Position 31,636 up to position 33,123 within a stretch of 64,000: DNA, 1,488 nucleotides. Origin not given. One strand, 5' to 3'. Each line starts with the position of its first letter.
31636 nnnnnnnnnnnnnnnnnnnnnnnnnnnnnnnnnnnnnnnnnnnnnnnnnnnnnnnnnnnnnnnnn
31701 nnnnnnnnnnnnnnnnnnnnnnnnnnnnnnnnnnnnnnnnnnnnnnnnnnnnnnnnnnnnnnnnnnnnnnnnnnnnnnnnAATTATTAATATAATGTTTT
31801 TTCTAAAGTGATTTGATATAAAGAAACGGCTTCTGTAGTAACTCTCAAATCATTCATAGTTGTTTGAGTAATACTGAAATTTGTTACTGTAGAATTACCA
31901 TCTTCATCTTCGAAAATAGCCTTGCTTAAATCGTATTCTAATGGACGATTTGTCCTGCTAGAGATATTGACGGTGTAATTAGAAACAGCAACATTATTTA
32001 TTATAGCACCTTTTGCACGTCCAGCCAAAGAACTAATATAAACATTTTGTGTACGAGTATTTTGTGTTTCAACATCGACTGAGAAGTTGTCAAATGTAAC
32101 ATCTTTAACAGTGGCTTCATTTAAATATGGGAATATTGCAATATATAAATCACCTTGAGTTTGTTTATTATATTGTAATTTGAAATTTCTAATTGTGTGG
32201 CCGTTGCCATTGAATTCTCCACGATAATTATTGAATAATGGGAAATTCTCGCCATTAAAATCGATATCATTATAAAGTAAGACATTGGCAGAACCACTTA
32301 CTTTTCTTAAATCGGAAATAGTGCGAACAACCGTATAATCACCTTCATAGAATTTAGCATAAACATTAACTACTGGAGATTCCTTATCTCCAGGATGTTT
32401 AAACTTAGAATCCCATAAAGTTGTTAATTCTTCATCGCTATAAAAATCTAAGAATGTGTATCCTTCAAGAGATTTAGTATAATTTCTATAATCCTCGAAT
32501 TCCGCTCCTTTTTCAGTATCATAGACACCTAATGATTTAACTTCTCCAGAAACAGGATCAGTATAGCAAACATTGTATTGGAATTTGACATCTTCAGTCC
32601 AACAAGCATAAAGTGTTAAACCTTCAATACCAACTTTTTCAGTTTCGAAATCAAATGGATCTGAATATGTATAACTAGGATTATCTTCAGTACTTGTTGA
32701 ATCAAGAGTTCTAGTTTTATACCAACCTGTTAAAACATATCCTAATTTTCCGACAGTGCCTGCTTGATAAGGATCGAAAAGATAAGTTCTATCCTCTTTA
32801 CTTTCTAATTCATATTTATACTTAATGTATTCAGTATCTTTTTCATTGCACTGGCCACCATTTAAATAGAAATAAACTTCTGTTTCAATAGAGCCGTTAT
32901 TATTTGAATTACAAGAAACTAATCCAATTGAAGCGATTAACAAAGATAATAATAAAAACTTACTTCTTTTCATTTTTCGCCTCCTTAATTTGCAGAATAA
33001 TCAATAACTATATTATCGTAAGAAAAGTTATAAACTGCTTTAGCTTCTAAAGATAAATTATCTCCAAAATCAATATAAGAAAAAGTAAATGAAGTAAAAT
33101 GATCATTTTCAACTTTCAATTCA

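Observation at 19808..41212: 21-kb co-directional surface proteolysis and peptide-uptake locus (protease-LRR giant protein, lipoproteins, OppABCDF, Glug proteins)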

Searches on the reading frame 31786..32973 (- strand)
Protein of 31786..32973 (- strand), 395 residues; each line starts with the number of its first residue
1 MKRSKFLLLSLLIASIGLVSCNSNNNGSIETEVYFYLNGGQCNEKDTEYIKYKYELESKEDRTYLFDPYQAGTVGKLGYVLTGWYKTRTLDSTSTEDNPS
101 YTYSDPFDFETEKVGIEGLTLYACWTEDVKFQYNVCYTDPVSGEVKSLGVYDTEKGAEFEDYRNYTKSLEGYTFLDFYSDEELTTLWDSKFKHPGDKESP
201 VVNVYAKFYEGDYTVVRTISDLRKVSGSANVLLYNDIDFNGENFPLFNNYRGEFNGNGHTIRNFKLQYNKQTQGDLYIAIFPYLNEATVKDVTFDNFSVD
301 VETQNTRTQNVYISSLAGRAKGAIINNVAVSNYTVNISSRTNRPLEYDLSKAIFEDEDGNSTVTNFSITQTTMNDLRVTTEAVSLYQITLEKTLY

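Call 4: search_protein_families(library=pfam, proteins=[window:31786-32973:-], max_evalue=0.01)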
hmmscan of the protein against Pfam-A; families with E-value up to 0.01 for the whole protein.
window:31786-32973:- (395 aa): 0 families

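Call 7: search_protein_families(library=ncbifam, proteins=[window:31786-32973:-], max_evalue=0.01)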
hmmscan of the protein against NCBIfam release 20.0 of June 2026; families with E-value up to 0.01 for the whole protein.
window:31786-32973:- (395 aa): 0 families

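Call 8: find_encoding_contigs(protein=window:31786-32973:-, flank=10000, max_places=6)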
Protein window:31786-32973:- (395 aa): 24 contigs read that carry it; 6 places shown.
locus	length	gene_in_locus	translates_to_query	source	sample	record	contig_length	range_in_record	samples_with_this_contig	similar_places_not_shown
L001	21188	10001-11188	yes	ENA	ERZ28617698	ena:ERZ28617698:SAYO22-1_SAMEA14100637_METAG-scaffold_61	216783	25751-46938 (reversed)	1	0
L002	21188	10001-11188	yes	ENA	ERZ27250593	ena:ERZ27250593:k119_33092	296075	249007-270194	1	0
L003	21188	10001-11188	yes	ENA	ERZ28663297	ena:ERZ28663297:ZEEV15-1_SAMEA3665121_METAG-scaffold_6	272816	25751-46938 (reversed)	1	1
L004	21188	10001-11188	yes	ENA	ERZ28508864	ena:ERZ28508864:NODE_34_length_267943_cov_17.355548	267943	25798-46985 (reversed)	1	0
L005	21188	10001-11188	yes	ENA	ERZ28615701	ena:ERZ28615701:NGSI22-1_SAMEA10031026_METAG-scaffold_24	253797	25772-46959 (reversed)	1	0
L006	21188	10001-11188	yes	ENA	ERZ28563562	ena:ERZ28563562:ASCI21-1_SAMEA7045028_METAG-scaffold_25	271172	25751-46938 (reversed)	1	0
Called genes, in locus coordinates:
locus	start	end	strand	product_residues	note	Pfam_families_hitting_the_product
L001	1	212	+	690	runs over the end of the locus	PF00009:GTP_EFTU, PF03144:GTP_EFTU_D2, PF22042:EF-G_D2, PF14492:EFG_III, PF16658:RF3_C, PF03764:EFG_IV, PF00679:EFG_C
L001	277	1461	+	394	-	PF00009:GTP_EFTU, PF03144:GTP_EFTU_D2, PF03143:GTP_EFTU_D3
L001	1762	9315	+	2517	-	PF00082:Peptidase_S8, PF02225:PA, PF02368:Big_2 (faint), PF13306:LRR_5, PF13855:LRR_8 (faint), PF13306:LRR_5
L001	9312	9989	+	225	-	-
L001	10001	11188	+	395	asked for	-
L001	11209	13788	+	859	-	PF00496:SBP_bac_5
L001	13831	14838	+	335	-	PF00528:BPD_transp_1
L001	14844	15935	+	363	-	PF12911:OppC_N, PF00528:BPD_transp_1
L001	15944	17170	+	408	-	PF00005:ABC_tran, PF13304:AAA_21 (faint), PF08352:oligo_HPY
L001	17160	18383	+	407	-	PF00005:ABC_tran, PF13304:AAA_21 (faint), PF08352:oligo_HPY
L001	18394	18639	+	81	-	-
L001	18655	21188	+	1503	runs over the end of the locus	-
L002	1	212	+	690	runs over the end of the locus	PF00009:GTP_EFTU, PF03144:GTP_EFTU_D2, PF22042:EF-G_D2, PF14492:EFG_III, PF16658:RF3_C, PF03764:EFG_IV, PF00679:EFG_C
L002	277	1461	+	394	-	PF00009:GTP_EFTU, PF03144:GTP_EFTU_D2, PF03143:GTP_EFTU_D3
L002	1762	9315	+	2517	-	PF00082:Peptidase_S8, PF02225:PA, PF02368:Big_2 (faint), PF13306:LRR_5, PF13855:LRR_8 (faint), PF13306:LRR_5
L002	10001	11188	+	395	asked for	-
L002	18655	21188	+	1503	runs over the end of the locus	-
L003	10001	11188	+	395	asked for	-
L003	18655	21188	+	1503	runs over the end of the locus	-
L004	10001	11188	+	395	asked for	-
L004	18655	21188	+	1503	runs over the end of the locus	-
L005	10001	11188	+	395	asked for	-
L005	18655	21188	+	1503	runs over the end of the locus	-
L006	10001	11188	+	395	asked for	-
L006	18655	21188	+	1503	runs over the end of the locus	-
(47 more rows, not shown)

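Call 24: find_homologous_proteins(query=window:31786-32973:-, max_evalue=0.00001)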
Query window:31786-32973:- (395 aa): 32 proteins with E <= 0.00001 among 3841 candidates.
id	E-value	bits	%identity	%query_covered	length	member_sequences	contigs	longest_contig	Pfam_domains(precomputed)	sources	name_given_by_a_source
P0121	3.5e-259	877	99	100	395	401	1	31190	-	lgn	-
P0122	9.8e-68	247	38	93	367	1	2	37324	-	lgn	-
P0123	4.8e-53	199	35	95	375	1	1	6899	PF09479.17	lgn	-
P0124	1.8e-52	197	37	85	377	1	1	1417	PF09479.17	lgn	-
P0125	1.2e-50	191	34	92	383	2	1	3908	-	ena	-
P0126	3.7e-48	183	35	86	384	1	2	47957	-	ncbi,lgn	-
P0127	7.9e-47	178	36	83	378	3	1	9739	-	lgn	-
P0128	2.1e-46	177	33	93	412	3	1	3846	PF09479.17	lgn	-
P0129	5.8e-45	172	35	83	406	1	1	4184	-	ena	-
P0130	1.1e-43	168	33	93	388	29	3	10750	-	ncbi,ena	-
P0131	1.1e-41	161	34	90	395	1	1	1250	-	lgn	-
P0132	6.1e-38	149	33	90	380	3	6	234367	-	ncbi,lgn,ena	-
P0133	6.3e-37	146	30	92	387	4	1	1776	-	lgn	-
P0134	1.3e-36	145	35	74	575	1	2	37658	-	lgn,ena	-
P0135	1.3e-36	145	32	91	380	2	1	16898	-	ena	-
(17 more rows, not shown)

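Call 37: predict_structure(alignment_id=A2)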
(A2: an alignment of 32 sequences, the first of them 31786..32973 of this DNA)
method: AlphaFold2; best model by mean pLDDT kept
length: 395 residues; sequences in the alignment: 32
mean_pLDDT: 87.3   pTM: 0.73
mean pLDDT of the five models: 87.3, 86.5, 85.2, 85.2, 85.0
residues with pLDDT >= 90: 265; 70-90: 79; 50-70: 27; < 50: 24
segments of 3 or more residues with pLDDT < 50: 18-25, 382-395
pLDDT, mean of each block of 10 residues (from residue 1): 55 53 61 96 89 95 94 89 96 88 96 97 93 95 94 94 86 95 95 92 96 97 96 98 93 98 92 86 97 96 81 93 98 86 77 95 93 65 40 37
secondary structure, 60 per line:
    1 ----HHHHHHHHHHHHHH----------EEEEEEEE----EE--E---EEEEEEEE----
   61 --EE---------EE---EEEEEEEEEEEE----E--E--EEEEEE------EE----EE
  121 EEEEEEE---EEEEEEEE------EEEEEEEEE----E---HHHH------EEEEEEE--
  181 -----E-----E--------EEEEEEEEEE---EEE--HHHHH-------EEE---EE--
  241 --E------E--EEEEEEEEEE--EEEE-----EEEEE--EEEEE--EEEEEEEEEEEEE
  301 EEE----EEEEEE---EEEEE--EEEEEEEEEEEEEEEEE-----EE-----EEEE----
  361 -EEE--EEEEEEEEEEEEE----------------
elements in order: H5-18 E29-36 E49-56 E79-90 E101-106 E119-127 E131-138 E145-153 H162-165 E172-178 E201-210 E214-216 H219-223 E231-233 E253-262 E265-268 E274-278 E281-285 E288-303 E308-313 E317-321 E324-340 E353-356 E362-364 E367-379

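Call 40: fold_search(model_id=the predicted structure, library=pdb)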
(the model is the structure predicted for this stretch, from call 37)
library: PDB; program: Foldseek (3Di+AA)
matches with E <= 10: 611; with E <= 0.001: 0
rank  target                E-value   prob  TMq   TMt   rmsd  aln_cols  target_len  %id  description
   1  7yl4_B                1.6e-03  0.95  0.14  0.14  11.8       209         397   11  Cell surface protein YwfG protein (apo form) (released 2023-06-07)
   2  7yl6_B                2.4e-03  0.98  0.15  0.15  11.6       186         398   12  Cell surface protein YwfG protein complexed with alpha-1,2-mannobiose (released 2023-06-07)
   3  5c6d_A                3.1e-03  0.94  0.14  0.17  14.4       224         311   13  Crystal structure of USP7 in complex with UHRF1 (released 2015-09-09)
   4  4wph_B                3.9e-03  0.96  0.15  0.18  14.6       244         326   11  Crystal structure of USP7 ubiquitin-like domains in compact conformation (released 2015-06-17)
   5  7yl5_B                4.1e-03  0.94  0.14  0.15  11.4       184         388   13  Cell surface protein YwfG protein complexed with mannose (released 2023-06-07)
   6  9a0x_MODEL_1_B        4.3e-03  0.96  0.15  0.24  12.9       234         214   12  USP7 UBL 1-2 domains in complex with DNA polymerase iota peptide 438-448 (released 2021-02-12)
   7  4wph_A                4.8e-03  0.96  0.15  0.17  15.6       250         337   12  Crystal structure of USP7 ubiquitin-like domains in compact conformation (released 2015-06-17)
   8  4wpi_B                4.8e-03  0.93  0.15  0.17  15.2       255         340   12  Crystal structure of USP7 ubiquitin-like domains in extended conformation (released 2015-06-17)
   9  5c56_A                6.4e-03  0.91  0.14  0.11  13.2       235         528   12  Crystal structure of USP7/HAUSP in complex with ICP0 (released 2015-07-08)
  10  7yl4_A                8.3e-03  0.87  0.14  0.12  12.2       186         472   13  Cell surface protein YwfG protein (apo form) (released 2023-06-07)
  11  5gg4_C                9.6e-03  0.91  0.15  0.23  13.6       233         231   12  Crystal structure of USP7 with RNF169 peptide (released 2017-03-22)
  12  4mxn_C                9.6e-03  0.28  0.10  0.15  14.7       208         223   12  Crystal structure of a putative glycosyl hydrolase (PARMER_00599) from Parabacteroides merdae ATCC 43184 at 1.95 A res (released 2013-10-23)
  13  5gg4_A                1.2e-02  0.90  0.15  0.18  13.8       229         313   10  Crystal structure of USP7 with RNF169 peptide (released 2017-03-22)
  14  4wpi_A                1.2e-02  0.87  0.15  0.16  14.9       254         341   13  Crystal structure of USP7 ubiquitin-like domains in extended conformation (released 2015-06-17)
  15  5gg4_B                1.3e-02  0.82  0.14  0.16  13.3       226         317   10  Crystal structure of USP7 with RNF169 peptide (released 2017-03-22)
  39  2y5p_C                7.0e-02  1.00  0.15  0.62   3.9        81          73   20  B-repeat of Listeria monocytogenes InlB (internalin B) (released 2011-02-23)
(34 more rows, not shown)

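Call 47: search_protein_families(library=pfam, proteins=[window:31786-32973:-], max_evalue=5)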
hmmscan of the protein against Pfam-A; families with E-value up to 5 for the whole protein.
window:31786-32973:- (395 aa): 2 families
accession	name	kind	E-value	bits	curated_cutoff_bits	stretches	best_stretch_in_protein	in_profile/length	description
PF09716.15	ETRAMP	-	0.039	14.4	29.1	0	1-41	1-28/81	Malarial early transcribed membrane protein (ETRAMP)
PF09479.16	Flg_new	-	0.12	13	27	2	33-101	3-55/65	Listeria-Bacteroides repeat domain (List_Bact_rpt)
